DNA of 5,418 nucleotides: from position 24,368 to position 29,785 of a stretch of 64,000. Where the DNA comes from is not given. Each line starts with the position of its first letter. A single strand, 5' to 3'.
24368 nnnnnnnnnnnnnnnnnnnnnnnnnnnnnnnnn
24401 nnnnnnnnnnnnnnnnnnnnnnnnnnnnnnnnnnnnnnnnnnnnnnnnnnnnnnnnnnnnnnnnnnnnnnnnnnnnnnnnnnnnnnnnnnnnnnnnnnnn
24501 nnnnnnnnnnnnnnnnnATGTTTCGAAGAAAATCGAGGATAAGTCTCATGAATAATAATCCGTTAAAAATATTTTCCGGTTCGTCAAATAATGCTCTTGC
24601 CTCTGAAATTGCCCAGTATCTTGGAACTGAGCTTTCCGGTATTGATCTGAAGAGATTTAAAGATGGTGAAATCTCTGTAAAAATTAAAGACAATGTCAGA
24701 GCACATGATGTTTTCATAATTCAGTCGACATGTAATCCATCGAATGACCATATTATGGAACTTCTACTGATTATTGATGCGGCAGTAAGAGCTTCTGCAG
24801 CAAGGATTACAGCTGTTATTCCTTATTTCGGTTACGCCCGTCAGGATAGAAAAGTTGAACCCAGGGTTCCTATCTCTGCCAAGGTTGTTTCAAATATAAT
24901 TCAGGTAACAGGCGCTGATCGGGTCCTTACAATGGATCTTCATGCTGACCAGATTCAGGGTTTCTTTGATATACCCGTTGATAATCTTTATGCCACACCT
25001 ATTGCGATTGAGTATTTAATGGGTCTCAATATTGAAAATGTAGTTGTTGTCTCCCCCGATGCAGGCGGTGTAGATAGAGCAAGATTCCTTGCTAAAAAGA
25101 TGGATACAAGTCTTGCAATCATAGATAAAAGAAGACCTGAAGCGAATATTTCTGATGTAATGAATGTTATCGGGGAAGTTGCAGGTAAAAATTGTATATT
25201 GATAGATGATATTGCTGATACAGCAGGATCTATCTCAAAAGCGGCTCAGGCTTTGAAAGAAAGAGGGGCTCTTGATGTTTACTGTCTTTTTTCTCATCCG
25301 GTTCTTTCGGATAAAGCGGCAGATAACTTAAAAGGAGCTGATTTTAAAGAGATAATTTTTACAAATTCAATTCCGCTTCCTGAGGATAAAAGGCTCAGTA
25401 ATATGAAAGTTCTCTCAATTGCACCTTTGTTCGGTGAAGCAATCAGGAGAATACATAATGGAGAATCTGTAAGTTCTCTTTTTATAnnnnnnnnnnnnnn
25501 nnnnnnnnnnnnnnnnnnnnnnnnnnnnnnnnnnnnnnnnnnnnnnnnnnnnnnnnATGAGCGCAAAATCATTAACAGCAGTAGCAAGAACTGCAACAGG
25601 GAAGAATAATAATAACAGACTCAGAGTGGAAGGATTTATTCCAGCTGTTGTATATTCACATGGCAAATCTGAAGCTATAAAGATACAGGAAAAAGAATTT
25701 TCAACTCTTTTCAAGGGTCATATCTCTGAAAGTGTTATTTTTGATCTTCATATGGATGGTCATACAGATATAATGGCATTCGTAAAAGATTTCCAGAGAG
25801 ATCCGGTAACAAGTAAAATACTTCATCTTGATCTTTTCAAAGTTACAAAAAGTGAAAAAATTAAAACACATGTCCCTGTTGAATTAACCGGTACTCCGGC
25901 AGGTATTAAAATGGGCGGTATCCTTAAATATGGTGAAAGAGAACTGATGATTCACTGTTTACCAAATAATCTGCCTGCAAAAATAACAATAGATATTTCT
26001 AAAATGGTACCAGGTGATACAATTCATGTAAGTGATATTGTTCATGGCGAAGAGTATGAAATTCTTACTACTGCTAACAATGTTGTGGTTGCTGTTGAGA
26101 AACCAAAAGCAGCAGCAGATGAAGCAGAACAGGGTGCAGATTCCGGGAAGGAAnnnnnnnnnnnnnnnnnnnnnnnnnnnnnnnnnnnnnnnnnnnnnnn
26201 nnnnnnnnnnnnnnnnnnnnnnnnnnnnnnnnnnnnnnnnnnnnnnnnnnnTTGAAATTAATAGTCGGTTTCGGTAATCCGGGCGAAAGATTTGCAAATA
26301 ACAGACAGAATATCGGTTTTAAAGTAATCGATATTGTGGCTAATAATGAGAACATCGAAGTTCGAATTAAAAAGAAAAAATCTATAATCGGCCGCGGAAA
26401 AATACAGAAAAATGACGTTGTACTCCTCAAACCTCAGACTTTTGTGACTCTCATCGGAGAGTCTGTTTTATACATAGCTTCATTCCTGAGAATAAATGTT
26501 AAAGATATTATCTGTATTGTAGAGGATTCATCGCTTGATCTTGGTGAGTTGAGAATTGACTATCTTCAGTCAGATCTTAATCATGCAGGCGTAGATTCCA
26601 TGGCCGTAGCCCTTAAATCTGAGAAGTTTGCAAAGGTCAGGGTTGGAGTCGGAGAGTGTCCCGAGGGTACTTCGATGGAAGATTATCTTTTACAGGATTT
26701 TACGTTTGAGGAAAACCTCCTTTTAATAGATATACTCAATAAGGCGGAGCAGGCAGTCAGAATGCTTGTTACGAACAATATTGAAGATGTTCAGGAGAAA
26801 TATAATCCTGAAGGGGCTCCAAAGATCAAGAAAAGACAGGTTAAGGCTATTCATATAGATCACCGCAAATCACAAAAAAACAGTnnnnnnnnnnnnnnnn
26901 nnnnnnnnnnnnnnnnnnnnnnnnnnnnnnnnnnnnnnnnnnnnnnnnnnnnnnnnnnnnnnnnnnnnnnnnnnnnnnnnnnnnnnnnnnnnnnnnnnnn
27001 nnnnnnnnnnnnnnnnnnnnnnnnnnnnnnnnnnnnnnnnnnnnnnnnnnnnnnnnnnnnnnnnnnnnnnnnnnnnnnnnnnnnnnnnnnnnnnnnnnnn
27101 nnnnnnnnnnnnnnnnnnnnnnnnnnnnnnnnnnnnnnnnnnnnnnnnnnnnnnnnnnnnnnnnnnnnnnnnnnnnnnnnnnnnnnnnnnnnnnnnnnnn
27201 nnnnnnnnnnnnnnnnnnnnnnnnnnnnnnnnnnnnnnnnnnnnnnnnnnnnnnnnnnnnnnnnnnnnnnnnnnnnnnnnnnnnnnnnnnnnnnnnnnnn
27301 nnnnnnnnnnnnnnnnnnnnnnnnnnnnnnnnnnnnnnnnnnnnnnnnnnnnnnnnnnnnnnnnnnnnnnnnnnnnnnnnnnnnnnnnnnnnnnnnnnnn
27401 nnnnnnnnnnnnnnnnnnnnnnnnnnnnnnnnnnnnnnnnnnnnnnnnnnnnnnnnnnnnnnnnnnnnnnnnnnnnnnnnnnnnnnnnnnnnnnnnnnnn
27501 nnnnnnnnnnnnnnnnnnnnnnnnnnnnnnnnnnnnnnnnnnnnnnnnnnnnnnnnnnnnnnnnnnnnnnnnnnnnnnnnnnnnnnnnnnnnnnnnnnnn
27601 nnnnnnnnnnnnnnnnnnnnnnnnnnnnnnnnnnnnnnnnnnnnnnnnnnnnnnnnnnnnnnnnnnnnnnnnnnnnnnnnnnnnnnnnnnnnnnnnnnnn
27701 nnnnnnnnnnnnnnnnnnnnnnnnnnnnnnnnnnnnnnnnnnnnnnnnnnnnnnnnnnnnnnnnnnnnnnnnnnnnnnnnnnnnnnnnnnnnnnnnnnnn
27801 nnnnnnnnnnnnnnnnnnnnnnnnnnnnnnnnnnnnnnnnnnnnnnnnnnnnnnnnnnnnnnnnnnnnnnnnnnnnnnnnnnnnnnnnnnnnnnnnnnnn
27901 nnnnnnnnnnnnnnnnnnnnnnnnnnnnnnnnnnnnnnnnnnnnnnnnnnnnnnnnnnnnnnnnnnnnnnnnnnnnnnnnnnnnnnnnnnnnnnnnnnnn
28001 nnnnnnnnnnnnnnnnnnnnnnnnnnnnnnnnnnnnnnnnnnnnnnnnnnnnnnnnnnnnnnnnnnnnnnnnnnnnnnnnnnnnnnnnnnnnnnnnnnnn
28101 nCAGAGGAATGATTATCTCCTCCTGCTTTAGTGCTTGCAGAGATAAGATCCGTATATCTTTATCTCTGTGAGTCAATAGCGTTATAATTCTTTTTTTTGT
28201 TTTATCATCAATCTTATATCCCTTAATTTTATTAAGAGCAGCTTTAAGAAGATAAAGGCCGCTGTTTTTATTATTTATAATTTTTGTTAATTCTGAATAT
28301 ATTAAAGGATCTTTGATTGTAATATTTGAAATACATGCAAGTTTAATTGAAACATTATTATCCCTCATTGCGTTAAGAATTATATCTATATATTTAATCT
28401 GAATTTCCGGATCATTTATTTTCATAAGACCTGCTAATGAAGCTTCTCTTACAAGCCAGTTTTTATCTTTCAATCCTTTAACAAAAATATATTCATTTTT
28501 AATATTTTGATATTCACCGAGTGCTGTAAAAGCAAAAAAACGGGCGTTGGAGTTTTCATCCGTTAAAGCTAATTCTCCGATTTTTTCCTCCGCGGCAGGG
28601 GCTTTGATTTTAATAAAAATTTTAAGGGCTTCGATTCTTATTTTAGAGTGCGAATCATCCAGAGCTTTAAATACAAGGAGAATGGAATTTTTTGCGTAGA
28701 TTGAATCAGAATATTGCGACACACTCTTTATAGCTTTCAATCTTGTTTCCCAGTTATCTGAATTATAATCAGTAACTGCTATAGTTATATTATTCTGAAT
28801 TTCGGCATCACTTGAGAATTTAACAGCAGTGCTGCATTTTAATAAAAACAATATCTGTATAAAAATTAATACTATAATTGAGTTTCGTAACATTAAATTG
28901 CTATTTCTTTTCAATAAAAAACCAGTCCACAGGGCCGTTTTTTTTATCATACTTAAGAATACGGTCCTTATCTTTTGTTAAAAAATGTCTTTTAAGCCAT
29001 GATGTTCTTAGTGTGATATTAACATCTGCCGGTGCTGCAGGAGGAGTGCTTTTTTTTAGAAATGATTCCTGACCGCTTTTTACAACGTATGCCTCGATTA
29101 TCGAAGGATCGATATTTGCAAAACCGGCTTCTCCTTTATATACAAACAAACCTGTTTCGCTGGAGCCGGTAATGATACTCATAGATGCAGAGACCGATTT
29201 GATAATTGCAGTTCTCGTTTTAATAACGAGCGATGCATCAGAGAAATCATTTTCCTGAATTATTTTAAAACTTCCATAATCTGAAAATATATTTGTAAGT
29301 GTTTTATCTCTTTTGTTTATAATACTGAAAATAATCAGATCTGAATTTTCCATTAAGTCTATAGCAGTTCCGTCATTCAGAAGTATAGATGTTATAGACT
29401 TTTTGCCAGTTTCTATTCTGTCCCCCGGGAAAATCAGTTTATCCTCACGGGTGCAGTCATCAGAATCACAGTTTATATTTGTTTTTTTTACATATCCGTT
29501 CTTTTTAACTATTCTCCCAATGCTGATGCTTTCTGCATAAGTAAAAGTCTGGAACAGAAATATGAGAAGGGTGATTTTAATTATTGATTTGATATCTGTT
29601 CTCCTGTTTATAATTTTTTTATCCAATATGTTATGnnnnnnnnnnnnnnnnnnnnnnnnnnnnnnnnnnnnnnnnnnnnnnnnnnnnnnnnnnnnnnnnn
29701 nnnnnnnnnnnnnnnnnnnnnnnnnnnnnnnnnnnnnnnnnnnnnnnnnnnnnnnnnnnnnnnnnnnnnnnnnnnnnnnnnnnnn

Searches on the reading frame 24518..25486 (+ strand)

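Call 8: search_protein_families(library=ncbifam, proteins=[window:24518-25486:+])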
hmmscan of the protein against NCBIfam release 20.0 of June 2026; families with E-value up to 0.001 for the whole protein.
window:24518-25486:+ (323 aa): 13 families
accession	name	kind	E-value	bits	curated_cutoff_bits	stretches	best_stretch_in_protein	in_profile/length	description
NF002320.0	PRK01259.1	subfamily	9.6e-140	465.4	297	1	12-322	3-314/316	ribose-phosphate diphosphokinase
NF002758.0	PRK02812.1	equivalog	2.4e-124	414.8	518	1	7-322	13-329/330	ribose-phosphate pyrophosphokinase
TIGR01251.1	ribP_PPkin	subfamily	2.7e-119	397.7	113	1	17-322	2-308/309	ribose-phosphate diphosphokinase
NF003428.0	PRK04923.1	equivalog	4.8e-117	390.7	536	1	12-323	3-318/319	ribose-phosphate diphosphokinase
NF002618.0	PRK02269.1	equivalog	8.5e-114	380.5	460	1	14-322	4-316/321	ribose-phosphate diphosphokinase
NF002844.0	PRK03092.1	equivalog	2.5e-103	345.8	438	1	11-322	7-322/326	ribose-phosphate diphosphokinase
NF002686.0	PRK02458.1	equivalog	1.9e-100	336.4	506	1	12-322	6-316/323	ribose-phosphate diphosphokinase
NF001815.0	PRK00553.1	equivalog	2.6e-87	293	484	1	12-322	6-321/332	ribose-phosphate pyrophosphokinase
NF002095.0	PRK00934.1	equivalog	9.9e-67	225.1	296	1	17-288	2-270/287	ribose-phosphate diphosphokinase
NF005299.0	PRK06827.1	subfamily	4.3e-44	150.8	327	1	43-321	59-367/383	phosphoribosylpyrophosphate synthetase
NF005537.0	PRK07199.1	subfamily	1.2e-42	146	322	1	22-289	9-277/301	ribose-phosphate diphosphokinase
NF002620.0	PRK02277.1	subfamily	1.1e-06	28.4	115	1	176-275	89-190/201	orotate phosphoribosyltransferase-like protein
TIGR01367.1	pyrE_Therm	equivalog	0.00021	20.9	150.25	1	171-252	56-134/187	orotate phosphoribosyltransferase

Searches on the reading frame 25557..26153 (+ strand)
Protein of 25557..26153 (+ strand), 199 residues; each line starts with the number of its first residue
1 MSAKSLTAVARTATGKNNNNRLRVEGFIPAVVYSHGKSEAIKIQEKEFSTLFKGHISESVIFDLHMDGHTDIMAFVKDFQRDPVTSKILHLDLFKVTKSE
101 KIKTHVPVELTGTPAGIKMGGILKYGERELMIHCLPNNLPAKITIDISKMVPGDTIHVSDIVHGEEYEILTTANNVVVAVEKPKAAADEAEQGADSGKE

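Call 8: search_protein_families(library=ncbifam, proteins=[window:25557-26153:+])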
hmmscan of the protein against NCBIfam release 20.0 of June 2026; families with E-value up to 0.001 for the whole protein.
window:25557-26153:+ (199 aa): 17 families
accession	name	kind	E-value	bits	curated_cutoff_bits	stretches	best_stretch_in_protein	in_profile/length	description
NF004139.0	PRK05618.4-2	equivalog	7.7e-50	169.1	195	1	5-194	4-198/202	50S ribosomal protein L25/general stress protein Ctc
NF004136.0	PRK05618.3-2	equivalog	3.9e-48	163.6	212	1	2-195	2-195/202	50S ribosomal protein L25/general stress protein Ctc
TIGR00731.1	bL25_bact_ctc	equivalog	2.6e-46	157.6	73.1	1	6-181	1-175/176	50S ribosomal protein L25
NF004133.0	PRK05618.2-4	equivalog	1.2e-44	152.3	197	1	4-194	3-192/210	50S ribosomal protein L25/general stress protein Ctc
NF004137.0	PRK05618.3-3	equivalog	9.3e-44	149.8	270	1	2-192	2-193/241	50S ribosomal protein L25/general stress protein Ctc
NF004129.0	PRK05618.1-4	equivalog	7.2e-43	146.3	164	1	6-183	2-177/178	50S ribosomal protein L25/general stress protein Ctc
NF004135.0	PRK05618.3-1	equivalog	3.9e-39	134.2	222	1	3-185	4-189/190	50S ribosomal protein L25/general stress protein Ctc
NF004128.0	PRK05618.1-2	equivalog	1.2e-38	132.9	174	1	3-195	4-199/210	50S ribosomal protein L25/general stress protein Ctc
NF004132.0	PRK05618.2-2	equivalog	2.8e-38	131.6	225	1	4-194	4-191/193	50S ribosomal protein L25/general stress protein Ctc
NF004130.0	PRK05618.1-5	equivalog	1.5e-36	125.9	199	1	5-193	5-199/212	50S ribosomal protein L25/general stress protein Ctc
NF004131.0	PRK05618.2-1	equivalog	2.2e-34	118.8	189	1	2-195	4-193/207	50S ribosomal protein L25/general stress protein Ctc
NF004141.0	PRK05618.4-4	equivalog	1.8e-33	115.7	309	1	1-194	1-193/201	50S ribosomal protein L25/general stress protein Ctc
NF004140.0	PRK05618.4-3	equivalog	4.6e-33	114.3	270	1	5-192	5-191/197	50S ribosomal protein L25/general stress protein Ctc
NF004134.0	PRK05618.2-5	equivalog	8.7e-28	97.3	316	1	6-197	4-195/217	50S ribosomal protein L25/general stress protein Ctc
NF004138.0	PRK05618.4-1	equivalog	4.8e-21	75.4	360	1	9-180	12-187/203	50S ribosomal protein L25/general stress protein Ctc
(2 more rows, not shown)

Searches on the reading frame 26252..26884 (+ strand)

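Call 8: search_protein_families(library=ncbifam, proteins=[window:26252-26884:+])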
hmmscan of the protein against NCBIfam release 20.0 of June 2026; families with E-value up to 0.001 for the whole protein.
window:26252-26884:+ (211 aa): 1 family
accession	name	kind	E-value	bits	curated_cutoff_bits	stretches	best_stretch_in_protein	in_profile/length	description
TIGR00447.2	pth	equivalog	8.2e-38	129.9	100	1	2-171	1-171/172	aminoacyl-tRNA hydrolase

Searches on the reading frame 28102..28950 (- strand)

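Call 80: search_protein_families(library=pfam, proteins=[window:28102-28950:-], max_evalue=0.00001)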
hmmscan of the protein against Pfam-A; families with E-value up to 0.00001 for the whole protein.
window:28102-28950:- (283 aa): 2 families
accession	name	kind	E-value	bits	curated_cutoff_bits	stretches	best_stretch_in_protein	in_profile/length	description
PF13646.12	HEAT_2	-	1.9e-14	54.2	27.7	1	124-201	4-77/88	HEAT repeats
PF02985.28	HEAT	-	2.4e-14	52.5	23.5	0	155-178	4-27/31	HEAT repeat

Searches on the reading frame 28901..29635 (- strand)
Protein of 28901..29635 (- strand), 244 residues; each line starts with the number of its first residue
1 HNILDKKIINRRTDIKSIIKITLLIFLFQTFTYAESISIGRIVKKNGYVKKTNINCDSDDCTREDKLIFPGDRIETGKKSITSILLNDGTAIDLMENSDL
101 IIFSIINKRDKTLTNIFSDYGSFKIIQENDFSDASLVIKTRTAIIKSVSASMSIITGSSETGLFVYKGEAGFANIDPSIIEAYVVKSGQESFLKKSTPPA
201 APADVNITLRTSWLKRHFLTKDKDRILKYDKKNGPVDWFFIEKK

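Call 75: find_homologous_proteins(query=window:28901-29635:-, max_evalue=1e-10)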
Query window:28901-29635:- (244 aa): 49 proteins with E <= 1e-10 among 448 candidates.
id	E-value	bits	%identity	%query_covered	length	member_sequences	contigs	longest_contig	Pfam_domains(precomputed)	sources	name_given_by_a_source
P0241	2.1e-110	386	80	87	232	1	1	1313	PF04773.19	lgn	-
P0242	2.2e-109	383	79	90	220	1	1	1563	PF04773.19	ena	-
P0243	8.4e-109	381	76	95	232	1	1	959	PF04773.19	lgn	-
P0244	8.1e-108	378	78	89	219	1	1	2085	PF04773.19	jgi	-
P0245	1.5e-106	373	77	87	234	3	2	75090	PF04773.19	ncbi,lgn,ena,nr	ncbi:MAG: hypothetical protein CVV49_03960 [Spirochaetae bacterium HGW-Spirochaetae-5]|nr:MAG: hypot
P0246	3.8e-106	372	72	95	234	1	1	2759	PF04773.19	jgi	jgi:hypothetical protein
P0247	7.9e-106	371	76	90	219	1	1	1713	-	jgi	-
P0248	5.0e-105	368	70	95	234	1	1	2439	PF04773.19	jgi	jgi:hypothetical protein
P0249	6.8e-105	368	70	96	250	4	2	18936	-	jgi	-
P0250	5.2e-104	365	72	95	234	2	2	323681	PF04773.19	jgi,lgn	jgi:hypothetical protein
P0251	4.2e-102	359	76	87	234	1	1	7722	PF04773.19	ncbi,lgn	-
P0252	2.6e-99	350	72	87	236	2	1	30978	-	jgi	jgi:hypothetical protein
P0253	2.3e-97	343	74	86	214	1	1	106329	-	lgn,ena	-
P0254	5.2e-97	342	66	96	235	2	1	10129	-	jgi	-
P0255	3.2e-96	340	65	95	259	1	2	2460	-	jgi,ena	-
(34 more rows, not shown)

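Call 80: search_protein_families(library=pfam, proteins=[window:28904-29626:-], max_evalue=0.00001)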
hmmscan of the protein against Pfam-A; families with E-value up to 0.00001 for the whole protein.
window:28904-29626:- (241 aa): 1 family
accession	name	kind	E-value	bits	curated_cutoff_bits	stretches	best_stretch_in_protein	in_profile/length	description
PF04773.18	FecR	-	4.5e-08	33.9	24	1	69-166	1-95/97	FecR protein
